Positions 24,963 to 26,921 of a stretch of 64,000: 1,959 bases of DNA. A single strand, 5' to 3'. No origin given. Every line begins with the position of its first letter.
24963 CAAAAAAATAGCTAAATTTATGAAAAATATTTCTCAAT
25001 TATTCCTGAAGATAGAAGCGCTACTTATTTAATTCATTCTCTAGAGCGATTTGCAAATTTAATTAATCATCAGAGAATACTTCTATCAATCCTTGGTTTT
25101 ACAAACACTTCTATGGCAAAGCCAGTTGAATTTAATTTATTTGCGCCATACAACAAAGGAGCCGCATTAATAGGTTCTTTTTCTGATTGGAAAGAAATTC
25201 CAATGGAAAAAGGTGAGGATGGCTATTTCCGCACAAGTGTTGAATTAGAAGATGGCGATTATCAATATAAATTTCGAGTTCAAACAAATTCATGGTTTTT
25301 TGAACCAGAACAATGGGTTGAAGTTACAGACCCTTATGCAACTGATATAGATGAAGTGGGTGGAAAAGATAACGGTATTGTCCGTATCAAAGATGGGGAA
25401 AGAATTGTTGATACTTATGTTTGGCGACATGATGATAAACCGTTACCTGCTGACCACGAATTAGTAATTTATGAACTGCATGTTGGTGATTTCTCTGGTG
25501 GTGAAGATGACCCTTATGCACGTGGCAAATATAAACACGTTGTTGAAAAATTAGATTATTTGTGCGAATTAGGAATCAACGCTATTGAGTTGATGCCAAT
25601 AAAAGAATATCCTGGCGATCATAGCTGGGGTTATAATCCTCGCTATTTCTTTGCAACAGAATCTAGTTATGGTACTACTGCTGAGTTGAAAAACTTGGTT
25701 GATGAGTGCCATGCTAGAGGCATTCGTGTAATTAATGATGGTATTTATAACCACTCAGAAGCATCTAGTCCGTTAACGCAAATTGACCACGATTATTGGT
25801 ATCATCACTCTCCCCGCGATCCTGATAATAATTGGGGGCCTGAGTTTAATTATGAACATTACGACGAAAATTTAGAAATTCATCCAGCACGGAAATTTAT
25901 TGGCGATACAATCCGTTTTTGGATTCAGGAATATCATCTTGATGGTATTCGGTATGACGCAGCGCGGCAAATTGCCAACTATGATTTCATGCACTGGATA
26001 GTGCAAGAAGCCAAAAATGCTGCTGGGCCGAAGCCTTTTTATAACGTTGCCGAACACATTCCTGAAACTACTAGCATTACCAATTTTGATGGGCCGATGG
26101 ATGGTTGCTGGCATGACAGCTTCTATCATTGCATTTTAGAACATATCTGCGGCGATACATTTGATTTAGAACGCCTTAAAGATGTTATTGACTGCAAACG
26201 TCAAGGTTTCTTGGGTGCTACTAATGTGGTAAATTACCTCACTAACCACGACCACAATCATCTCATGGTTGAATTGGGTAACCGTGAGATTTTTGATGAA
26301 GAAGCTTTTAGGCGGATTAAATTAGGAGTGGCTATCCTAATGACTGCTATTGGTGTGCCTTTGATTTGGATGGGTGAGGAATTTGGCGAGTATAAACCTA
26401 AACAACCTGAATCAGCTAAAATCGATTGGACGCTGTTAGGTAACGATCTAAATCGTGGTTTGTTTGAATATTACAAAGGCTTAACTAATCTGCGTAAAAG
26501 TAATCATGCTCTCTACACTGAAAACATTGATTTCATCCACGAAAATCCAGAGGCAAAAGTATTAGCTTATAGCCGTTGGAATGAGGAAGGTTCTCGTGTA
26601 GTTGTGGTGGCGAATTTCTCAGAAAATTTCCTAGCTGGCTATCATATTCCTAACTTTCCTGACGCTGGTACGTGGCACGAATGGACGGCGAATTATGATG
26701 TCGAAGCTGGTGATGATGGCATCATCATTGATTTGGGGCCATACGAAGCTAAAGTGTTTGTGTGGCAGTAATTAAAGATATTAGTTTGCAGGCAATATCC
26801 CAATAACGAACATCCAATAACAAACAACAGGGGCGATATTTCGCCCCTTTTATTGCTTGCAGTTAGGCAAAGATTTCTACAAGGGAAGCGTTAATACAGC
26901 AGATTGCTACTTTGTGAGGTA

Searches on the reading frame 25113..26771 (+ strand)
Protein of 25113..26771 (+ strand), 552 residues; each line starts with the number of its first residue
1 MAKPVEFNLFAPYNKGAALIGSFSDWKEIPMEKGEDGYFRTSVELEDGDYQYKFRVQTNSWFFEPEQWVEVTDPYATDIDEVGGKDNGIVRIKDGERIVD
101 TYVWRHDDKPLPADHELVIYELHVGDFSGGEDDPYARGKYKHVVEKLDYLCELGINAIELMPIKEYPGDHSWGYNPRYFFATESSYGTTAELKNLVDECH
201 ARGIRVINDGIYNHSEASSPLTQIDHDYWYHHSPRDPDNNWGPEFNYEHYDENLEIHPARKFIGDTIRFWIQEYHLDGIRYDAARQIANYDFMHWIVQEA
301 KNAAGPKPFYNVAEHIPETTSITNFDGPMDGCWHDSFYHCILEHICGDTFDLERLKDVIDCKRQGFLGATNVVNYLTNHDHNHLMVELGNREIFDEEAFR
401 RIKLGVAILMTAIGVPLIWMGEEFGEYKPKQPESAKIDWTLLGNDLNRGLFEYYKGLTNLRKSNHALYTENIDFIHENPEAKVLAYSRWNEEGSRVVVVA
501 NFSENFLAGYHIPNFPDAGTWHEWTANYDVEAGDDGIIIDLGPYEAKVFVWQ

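Call 70: search_protein_families(library=pfam, proteins=[window:25113-26771:+], max_evalue=0.00001)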
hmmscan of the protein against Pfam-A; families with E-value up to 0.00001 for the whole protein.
window:25113-26771:+ (552 aa): 4 families
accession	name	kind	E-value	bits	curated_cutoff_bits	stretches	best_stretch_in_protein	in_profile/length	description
PF00128.31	Alpha-amylase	-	6.9e-27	95.2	22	1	134-433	12-363/446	Alpha amylase, catalytic domain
PF02922.24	CBM_48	-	1.9e-09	38.2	22.4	1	5-76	13-83/83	Carbohydrate-binding module 48 (Isoamylase N-terminal domain)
PF16561.11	AMPK1_CBM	-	1.5e-08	35.2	26.8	1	18-69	15-65/85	Glycogen recognition site of AMP-activated protein kinase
PF02806.24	Alpha-amylase_C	-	4.1e-07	30.7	21.2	1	477-533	5-59/95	Alpha amylase, C-terminal all-beta domain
